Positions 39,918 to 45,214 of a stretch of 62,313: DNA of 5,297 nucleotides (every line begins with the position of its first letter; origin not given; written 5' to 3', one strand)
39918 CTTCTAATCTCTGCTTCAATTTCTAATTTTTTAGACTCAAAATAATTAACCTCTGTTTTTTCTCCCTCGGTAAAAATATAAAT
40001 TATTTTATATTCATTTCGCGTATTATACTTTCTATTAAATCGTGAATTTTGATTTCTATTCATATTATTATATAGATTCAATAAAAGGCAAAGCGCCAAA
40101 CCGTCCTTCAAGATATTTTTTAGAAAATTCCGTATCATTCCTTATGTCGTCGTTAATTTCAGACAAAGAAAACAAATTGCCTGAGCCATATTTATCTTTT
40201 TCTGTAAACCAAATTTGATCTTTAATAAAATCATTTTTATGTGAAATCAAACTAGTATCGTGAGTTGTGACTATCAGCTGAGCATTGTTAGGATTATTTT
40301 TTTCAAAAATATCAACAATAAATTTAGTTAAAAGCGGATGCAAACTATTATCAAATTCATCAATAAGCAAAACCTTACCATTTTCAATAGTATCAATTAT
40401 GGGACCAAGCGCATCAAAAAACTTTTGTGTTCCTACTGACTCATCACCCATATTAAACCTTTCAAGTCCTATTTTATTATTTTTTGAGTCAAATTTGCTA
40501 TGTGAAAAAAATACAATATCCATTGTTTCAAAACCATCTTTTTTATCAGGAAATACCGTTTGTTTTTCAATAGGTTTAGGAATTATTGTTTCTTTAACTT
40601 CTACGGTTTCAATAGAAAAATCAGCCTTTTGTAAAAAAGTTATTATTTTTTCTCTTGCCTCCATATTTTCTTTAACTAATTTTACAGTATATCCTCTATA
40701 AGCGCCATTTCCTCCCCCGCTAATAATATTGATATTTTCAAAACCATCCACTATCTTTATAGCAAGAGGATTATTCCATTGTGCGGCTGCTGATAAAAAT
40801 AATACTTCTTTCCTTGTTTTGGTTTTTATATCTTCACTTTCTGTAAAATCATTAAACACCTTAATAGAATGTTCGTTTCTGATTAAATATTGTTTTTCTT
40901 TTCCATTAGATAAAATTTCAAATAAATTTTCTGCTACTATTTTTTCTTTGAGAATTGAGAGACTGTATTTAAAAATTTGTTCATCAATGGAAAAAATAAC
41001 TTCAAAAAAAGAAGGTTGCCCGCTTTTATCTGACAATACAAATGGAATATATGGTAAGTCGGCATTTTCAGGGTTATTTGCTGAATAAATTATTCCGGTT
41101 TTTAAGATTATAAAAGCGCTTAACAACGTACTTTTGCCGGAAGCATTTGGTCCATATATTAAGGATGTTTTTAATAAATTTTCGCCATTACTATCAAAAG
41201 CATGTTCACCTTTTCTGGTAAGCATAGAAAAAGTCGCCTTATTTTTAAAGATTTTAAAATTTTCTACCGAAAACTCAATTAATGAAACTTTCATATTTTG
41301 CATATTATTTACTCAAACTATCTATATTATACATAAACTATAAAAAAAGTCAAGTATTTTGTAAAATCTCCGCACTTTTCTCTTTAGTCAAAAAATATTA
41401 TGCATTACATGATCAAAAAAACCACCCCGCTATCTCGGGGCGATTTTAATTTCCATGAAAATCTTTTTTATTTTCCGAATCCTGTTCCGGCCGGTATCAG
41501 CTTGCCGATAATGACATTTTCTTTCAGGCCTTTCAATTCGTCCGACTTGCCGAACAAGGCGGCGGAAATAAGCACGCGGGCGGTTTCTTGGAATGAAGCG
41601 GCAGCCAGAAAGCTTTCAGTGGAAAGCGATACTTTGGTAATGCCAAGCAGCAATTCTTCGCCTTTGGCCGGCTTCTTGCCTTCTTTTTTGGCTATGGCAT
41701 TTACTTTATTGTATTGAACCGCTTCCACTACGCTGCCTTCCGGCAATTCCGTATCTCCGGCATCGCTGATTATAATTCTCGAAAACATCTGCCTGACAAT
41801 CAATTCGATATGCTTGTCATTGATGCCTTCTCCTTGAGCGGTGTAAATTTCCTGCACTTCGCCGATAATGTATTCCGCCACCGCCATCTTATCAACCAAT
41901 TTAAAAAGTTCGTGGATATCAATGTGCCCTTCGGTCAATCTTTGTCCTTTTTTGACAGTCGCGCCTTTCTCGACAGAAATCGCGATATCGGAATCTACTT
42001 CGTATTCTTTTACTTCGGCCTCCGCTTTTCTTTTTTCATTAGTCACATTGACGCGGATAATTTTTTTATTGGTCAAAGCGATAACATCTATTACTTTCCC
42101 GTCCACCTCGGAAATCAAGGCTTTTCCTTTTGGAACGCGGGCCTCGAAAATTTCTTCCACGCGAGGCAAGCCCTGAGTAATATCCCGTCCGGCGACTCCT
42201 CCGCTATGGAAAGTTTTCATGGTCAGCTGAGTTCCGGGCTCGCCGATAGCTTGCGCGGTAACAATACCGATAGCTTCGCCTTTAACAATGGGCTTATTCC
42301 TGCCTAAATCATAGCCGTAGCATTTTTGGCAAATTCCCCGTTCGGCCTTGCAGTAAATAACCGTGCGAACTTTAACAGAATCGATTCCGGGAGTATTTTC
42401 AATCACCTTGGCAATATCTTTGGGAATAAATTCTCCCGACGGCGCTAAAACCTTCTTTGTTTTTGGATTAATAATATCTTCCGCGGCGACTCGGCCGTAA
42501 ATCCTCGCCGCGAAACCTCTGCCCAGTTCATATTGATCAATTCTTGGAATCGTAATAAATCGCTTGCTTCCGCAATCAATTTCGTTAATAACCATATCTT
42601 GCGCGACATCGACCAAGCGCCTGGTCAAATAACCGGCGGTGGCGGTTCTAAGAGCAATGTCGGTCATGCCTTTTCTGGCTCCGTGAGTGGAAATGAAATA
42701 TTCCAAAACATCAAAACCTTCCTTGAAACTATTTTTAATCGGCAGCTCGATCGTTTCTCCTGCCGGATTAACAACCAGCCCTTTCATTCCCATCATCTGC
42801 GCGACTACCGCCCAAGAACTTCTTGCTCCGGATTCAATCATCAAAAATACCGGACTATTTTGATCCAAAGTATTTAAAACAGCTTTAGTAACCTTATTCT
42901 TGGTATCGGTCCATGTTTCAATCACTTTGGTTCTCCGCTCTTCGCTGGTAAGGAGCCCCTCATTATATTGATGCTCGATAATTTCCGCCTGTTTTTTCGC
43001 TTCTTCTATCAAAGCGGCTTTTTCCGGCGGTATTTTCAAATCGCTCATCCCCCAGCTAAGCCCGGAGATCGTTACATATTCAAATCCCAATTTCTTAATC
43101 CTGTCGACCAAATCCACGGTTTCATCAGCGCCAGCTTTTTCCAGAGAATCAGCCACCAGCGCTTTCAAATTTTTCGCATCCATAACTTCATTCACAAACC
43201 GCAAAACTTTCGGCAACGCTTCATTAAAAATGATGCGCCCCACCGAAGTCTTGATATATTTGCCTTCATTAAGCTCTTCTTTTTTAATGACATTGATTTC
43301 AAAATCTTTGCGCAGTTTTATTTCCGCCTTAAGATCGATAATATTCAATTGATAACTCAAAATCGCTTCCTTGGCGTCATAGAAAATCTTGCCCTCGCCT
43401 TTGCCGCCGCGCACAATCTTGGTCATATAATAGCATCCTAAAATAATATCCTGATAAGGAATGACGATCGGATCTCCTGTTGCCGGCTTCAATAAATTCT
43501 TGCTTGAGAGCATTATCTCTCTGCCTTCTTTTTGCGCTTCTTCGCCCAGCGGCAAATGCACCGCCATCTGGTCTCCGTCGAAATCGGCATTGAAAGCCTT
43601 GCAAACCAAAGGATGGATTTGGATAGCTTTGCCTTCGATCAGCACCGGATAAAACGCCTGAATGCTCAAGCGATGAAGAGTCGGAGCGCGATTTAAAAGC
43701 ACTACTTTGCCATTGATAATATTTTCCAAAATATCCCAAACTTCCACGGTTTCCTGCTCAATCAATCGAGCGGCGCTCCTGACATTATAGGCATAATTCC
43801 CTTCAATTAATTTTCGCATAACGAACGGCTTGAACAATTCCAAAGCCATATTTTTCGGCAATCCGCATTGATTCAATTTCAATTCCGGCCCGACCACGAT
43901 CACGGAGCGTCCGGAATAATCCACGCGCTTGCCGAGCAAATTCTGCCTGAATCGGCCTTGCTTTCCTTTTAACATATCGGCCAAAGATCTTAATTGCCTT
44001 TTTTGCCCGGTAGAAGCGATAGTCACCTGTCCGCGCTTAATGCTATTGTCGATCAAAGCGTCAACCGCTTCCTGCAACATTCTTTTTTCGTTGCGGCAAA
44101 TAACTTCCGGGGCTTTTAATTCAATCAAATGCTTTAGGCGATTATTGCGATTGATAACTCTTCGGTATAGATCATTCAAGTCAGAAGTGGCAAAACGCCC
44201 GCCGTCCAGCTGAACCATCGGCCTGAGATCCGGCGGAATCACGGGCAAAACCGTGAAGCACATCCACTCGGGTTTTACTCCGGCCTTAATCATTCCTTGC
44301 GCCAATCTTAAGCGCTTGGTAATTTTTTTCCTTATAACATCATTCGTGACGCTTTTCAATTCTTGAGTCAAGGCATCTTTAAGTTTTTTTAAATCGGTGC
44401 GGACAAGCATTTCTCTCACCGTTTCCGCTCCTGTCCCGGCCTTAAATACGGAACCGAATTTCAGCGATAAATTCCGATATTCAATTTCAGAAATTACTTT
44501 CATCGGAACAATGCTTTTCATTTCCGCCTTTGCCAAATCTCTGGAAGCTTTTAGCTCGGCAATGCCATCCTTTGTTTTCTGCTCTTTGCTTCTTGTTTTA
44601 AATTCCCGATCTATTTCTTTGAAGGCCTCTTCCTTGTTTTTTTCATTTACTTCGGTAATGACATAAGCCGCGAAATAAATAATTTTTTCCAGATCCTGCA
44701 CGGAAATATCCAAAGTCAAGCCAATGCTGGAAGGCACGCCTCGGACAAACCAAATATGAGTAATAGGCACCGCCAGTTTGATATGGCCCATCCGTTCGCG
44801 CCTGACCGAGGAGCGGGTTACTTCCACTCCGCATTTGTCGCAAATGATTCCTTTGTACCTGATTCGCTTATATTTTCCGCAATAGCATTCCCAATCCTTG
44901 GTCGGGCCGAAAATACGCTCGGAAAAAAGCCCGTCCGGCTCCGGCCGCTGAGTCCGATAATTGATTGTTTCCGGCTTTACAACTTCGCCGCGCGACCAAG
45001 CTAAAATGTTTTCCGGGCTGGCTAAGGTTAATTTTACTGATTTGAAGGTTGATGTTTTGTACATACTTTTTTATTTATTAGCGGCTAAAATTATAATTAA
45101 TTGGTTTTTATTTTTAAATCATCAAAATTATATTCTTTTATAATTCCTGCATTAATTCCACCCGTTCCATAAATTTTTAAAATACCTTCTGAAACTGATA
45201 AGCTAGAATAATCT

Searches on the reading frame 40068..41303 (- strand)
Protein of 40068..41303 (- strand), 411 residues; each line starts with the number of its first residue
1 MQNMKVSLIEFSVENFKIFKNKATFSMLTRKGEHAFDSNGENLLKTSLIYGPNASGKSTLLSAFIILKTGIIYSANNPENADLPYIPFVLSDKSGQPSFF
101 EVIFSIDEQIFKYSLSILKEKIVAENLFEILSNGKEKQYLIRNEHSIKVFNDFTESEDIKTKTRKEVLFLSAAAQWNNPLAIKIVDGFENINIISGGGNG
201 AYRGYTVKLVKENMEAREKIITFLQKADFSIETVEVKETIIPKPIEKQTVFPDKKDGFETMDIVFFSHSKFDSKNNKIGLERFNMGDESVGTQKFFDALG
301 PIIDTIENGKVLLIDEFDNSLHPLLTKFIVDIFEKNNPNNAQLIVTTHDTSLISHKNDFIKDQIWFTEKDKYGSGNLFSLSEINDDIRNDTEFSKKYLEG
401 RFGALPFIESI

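Call 54: search_protein_families(library=padloc, proteins=[window:40068-41303:-], max_evalue=0.001)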
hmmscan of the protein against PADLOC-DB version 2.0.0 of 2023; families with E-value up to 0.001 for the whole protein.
window:40068-41303:- (411 aa): 67 families (the best 25 are shown)
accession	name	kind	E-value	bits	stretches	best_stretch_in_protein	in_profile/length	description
PDLC02335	AbiLi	-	1.9e-85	284.8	1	3-410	45-289/326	AbiLi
PDLC02980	AriA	-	1.3e-29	102.1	2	282-354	232-304/304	-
PDLC04426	PDC-M12A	-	9.2e-22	75.9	2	8-166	2-154/369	-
PDLC04182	HEC-01A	-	8.3e-12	42.8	2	288-379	286-374/406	-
PDLC04178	HEC-01A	-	5.6e-10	36.8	1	279-382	256-358/399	-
PDLC04176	HEC-01A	-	6.1e-10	37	1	47-378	26-342/371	-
PDLC04391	PDC-M07A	-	6.3e-10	36.6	1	258-384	258-381/412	-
PDLC00304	PtuA1|PtuA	-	6.7e-10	36.7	1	5-157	9-141/444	AAA ATPase domain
PDLC00271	PtuA1|PtuA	-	1.6e-09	35.8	1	308-358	278-327/421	AAA ATPase domain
PDLC04135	mad3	-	1.8e-09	35.7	1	308-356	283-330/374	mads_3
PDLC00295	PtuA1|PtuA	-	6e-09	33.5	1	306-350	288-331/451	AAA ATPase domain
PDLC04180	HEC-01A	-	6.4e-09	33.5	1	289-364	256-331/382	-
PDLC02979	AriA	-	7.9e-09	33.8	1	10-163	5-120/373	-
PDLC04389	PDC-M07A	-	1e-08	32.7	1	306-385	323-404/443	-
PDLC04392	PDC-M07A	-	1.3e-08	32.4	1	302-385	299-384/432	-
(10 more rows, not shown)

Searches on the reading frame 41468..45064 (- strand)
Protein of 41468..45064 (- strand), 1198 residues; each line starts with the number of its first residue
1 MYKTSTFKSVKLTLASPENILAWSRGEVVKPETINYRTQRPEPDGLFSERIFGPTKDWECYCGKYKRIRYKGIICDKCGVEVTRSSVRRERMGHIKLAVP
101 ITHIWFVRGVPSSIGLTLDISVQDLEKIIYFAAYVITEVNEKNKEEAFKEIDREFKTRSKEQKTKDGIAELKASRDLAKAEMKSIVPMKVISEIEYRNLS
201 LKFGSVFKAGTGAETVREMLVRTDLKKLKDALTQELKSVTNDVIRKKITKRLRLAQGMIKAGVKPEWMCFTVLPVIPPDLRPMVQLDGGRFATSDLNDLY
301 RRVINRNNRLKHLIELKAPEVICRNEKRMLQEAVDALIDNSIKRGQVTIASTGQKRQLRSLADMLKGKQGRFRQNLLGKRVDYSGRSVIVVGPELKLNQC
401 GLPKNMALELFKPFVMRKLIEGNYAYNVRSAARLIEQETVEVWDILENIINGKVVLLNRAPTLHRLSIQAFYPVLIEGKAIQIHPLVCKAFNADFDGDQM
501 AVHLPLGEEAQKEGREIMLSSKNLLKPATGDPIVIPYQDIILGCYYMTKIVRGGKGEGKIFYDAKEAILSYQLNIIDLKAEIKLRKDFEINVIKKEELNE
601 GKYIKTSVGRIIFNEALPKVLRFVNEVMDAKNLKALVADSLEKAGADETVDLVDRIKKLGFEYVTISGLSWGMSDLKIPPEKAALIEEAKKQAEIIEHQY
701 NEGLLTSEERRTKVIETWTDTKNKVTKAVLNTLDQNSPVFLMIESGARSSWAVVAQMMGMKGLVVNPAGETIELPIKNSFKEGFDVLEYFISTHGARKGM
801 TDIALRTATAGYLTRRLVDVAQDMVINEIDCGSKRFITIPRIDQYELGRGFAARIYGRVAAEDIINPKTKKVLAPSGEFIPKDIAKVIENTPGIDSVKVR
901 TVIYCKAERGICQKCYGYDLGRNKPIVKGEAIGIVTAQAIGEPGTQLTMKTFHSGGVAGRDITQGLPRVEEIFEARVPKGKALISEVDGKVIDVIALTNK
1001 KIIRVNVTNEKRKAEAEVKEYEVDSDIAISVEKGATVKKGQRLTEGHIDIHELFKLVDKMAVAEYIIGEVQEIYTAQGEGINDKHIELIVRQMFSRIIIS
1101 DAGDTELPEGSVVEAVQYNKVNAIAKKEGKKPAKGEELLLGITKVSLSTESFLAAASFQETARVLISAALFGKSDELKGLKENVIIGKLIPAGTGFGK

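Call 8: search_protein_families(library=pfam, proteins=[window:41468-45064:-], max_evalue=0.01)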
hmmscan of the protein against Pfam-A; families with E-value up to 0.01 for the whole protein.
window:41468-45064:- (1198 aa): 5 families
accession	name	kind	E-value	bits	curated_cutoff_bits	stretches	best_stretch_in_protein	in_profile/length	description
PF04997.17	RNA_pol_Rpb1_1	-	6.4e-79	266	39.7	1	5-376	2-312/312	RNA polymerase Rpb1, domain 1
PF04998.22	RNA_pol_Rpb1_5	-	7.8e-56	189.9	28.5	1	783-1148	1-265/267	RNA polymerase Rpb1, domain 5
PF00623.25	RNA_pol_Rpb1_2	-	5.2e-39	134.6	25.3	1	378-519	1-165/166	RNA polymerase Rpb1, domain 2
PF04983.23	RNA_pol_Rpb1_3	-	6.6e-23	81.8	28.9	1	523-676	1-162/162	RNA polymerase Rpb1, domain 3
PF05000.22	RNA_pol_Rpb1_4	-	2e-07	31.3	24.8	1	706-780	2-106/107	RNA polymerase Rpb1, domain 4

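Call 11: find_related_loci(query=window:41468-45064:-, collection=genome_contigs, flank=10000)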
Query window:41468-45064:- (1198 aa) in genome_contigs; peptide patterns used: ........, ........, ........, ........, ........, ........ (x = any residue, [..] = any of these).
600 stretches matched a pattern (row limit reached: there are more); 600 encode a relative of the query (tblastn E <= 1e-3); the best 80 are kept; 80 distinct loci.
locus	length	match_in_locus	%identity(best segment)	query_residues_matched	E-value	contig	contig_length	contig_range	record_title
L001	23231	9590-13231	64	3-1196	0e+0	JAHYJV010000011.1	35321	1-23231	MAG: Patescibacteria group bacterium isolate KA31 NODE_668_length_35321_cov_190.466472, whole genome shotgun sequence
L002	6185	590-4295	61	7-1196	0e+0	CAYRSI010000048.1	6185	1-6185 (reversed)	MAG TPA_asm: uncultured Candidatus Saccharibacteria bacterium isolate SRP068000_co3_30 genome assembly, contig: NODE_222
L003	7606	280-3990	55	7-1195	0e+0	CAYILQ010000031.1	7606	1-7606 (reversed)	MAG TPA_asm: uncultured Candidatus Saccharibacteria bacterium isolate ERP119705_co24_158 genome assembly, contig: NODE_1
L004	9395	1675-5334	54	3-1196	0e+0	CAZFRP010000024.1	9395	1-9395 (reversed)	MAG TPA_asm: uncultured Candidatus Saccharibacteria bacterium isolate binchicken_co387_145 genome assembly, contig: NODE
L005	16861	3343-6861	54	6-1189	0e+0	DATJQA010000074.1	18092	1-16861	MAG TPA_asm: Candidatus Paceibacterota bacterium isolate SMAG_U14927 k141_595266, whole genome shotgun sequence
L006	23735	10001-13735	52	4-1196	0e+0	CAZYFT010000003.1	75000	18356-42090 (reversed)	MAG TPA_asm: uncultured Candidatus Saccharibacteria bacterium isolate SRP135725_co1_79 genome assembly, contig: NODE_215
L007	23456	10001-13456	53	1-1196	0e+0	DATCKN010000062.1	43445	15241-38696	MAG TPA_asm: Thermoclostridium sp. isolate SMAG_U7097 k141_178322, whole genome shotgun sequence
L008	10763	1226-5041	49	1-1194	0e+0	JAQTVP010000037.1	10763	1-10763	MAG: Dehalococcoidales bacterium isolate STB_90 NODE_15885_length_10763_cov_2.202990_Sandtown_B, whole genome shotgun se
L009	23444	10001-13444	52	1-1196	0e+0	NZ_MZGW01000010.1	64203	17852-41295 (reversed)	Alkalithermobacter paradoxus strain DSM 7309 CLOTH_contig000010, whole genome shotgun sequence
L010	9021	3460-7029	53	7-1196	0e+0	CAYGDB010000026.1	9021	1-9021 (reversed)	MAG TPA_asm: uncultured Candidatus Saccharibacteria bacterium isolate ERP113451_co1_290 genome assembly, contig: NODE_96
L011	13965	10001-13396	52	1-1198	0e+0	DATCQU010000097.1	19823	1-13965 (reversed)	MAG TPA_asm: Desulfosporosinus sp. isolate SMAG_U7261 k141_132130, whole genome shotgun sequence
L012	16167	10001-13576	53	6-1196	0e+0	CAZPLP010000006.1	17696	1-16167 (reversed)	MAG TPA_asm: uncultured Candidatus Saccharibacteria bacterium isolate SRP284006_co1_182 genome assembly, contig: NODE_53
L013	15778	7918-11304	51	5-1198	0e+0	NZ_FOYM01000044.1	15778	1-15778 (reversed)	Desulfoscipio geothermicus DSM 3669, whole genome shotgun sequence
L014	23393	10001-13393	52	1-1195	0e+0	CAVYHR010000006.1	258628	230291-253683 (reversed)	MAG: uncultured Peptococcaceae bacterium isolate MFD03726.bin.2.136 genome assembly, contig: contig_43928, whole genome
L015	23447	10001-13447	51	1-1196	0e+0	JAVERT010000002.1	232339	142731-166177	MAG: Gudongella sp. isolate BF1_27 scaffold_56_c1_biofilm_2017, whole genome shotgun sequence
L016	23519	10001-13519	51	1-1198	0e+0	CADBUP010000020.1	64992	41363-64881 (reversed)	MAG: uncultured Ruminococcus sp. isolate RUG14314 genome assembly, contig: RUG14314_asm_20, whole genome shotgun sequenc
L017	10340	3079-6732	50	1-1198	0e+0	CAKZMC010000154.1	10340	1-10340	MAG TPA_asm: uncultured actinobacterium isolate SRR5214706_bin.23_CONCOCT_v1.1_MAG genome assembly, contig: ERZ1744544.2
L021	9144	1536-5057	51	7-1198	0e+0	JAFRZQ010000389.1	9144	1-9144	MAG: Anaerotignum sp. isolate RGIG2943 Goat_Rectum-1__c774800, whole genome shotgun sequence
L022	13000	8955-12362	52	5-1198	0e+0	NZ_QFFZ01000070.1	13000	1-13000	Pelotomaculum propionicicum strain MGP Pmgp_70, whole genome shotgun sequence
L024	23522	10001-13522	50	5-1198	0e+0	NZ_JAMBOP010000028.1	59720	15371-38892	Bacillus cytotoxicus strain FAIRING 10M-2.2 NODE_28, whole genome shotgun sequence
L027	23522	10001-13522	49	5-1198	0e+0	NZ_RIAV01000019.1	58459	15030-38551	Ectobacillus antri strain SYSU K30001 Scaffold19, whole genome shotgun sequence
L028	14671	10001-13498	50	1-1198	0e+0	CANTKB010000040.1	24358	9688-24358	MAG TPA_asm: uncultured Blautia sp. isolate SRR15633990_bin.12_metawrap_v1.3_MAG genome assembly, contig: NODE.802_lengt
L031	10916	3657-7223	49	1-1198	0e+0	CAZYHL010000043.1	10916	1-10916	MAG TPA_asm: uncultured Syntrophomonadaceae bacterium isolate SRP192927_co6_510 genome assembly, contig: NODE_15276_leng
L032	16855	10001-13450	51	7-1198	0e+0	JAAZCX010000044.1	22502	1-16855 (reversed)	MAG: Clostridiaceae bacterium isolate AS07pgkLD_81 76847_AS07, whole genome shotgun sequence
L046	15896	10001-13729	49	1-1198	0e+0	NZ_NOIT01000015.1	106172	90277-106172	Kocuria carniphila strain CCM 132 NODE_15_length_106172_cov_234.855, whole genome shotgun sequence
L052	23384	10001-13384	52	7-1198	0e+0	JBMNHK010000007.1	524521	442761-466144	MAG: Pelotomaculum sp. isolate SBF912LR0HQ0124 contig_56769, whole genome shotgun sequence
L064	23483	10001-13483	49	5-1198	0e+0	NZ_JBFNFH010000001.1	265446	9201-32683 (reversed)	Helcococcus bovis strain KG197 1, whole genome shotgun sequence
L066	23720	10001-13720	48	7-1198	0e+0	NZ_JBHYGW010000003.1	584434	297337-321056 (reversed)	Lentzea sp. NPDC059081 NPDC059081_327_F7.ctg-0003, whole genome shotgun sequence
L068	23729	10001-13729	48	7-1198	0e+0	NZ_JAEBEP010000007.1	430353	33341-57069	Streptomyces sp. cmx-18-6 cmx-18-6_NODE_7_length_430353_cov_25.084286, whole genome shotgun sequence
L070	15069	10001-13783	47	1-1198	0e+0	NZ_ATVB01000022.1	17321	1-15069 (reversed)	Alloscardovia omnicolens DSM 21503 G464DRAFT_scaffold00022.22_C, whole genome shotgun sequence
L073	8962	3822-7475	49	1-1198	0e+0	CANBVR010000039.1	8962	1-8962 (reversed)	MAG: Actinobacteria bacterium isolate JR-MC-G-240519-45 genome assembly, contig: JR-MC-G-240519-C12343, whole genome sho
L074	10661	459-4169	48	3-1198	0e+0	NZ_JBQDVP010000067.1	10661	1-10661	MAG: Microbacterium sp. isolate AOP24_D1_surf _bin _5 AOP24_D1_surf.bin.5_67, whole genome shotgun sequence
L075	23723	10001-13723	49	7-1198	0e+0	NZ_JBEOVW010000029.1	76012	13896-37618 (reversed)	Micromonospora sp. NPDC002717 NPDC002717_13_B4.ctg-0029, whole genome shotgun sequence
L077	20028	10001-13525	48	7-1198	0e+0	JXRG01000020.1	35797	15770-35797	Streptococcus sp. DBCMS contig_20, whole genome shotgun sequence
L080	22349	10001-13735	48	7-1198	0e+0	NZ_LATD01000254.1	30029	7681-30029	Streptomyces odonnellii strain NRRL B-24891 B24891_contig_254, whole genome shotgun sequence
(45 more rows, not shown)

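Call 28: find_encoding_contigs(protein=window:41468-45064:-, flank=10000, max_places=10)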
Protein window:41468-45064:- (1198 aa): no gene with exactly this product is on record in the collection.

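Call 82: search_protein_families(library=pfam, proteins=[L172:8322-9419:+, L172:17032-17535:+], max_evalue=0.01)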
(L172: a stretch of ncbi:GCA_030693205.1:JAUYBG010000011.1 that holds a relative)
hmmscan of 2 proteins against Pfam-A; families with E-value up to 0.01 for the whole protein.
L172:8322-9419:+ (365 aa): 3 families
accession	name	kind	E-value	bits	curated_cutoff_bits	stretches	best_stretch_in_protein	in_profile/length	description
PF18933.6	PsbP_2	-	6.5e-12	46.3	27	2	212-362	37-183/184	PsbP-like protein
PF01789.22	PsbP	-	0.0004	20.9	23.5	0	74-111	2-39/155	PsbP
PF00938.23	Lipoprotein_3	-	0.00045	20.2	22.7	0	107-153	107-153/236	Lipoprotein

L172:17032-17535:+ (167 aa): 1 family
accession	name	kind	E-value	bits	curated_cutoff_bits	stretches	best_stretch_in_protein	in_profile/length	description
PF10543.14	ORF6N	-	5.5e-31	107.1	27.8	1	9-93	2-85/86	ORF6N domain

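Call 99: search_protein_families(library=padloc, proteins=[L174:10406-11383:+, L174:11460-12995:+, L172:17032-17535:+], max_evalue=0.00001)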
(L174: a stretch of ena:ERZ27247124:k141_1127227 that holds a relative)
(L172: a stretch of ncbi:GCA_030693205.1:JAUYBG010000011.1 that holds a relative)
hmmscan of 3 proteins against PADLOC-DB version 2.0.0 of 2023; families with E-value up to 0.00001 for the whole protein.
L174:10406-11383:+ (325 aa): 0 families

L174:11460-12995:+ (511 aa): 2 families
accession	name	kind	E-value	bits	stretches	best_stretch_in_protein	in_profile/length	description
PDLC05053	PDC-S62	-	1.8e-18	64.4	1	5-145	8-145/566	-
PDLC02850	DpdE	-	3.1e-09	33.2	1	7-103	8-102/1282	DpdE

L172:17032-17535:+ (167 aa): 3 families
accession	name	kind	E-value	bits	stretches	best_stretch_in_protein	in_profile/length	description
PDLC04856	PDC-S05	-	5.1e-56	187.2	1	2-163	8-175/177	-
PDLC04869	PDC-S05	-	1.6e-53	179.9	1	3-147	14-165/306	-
PDLC04849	PDC-S05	-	3e-39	132.6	1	4-152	8-153/183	-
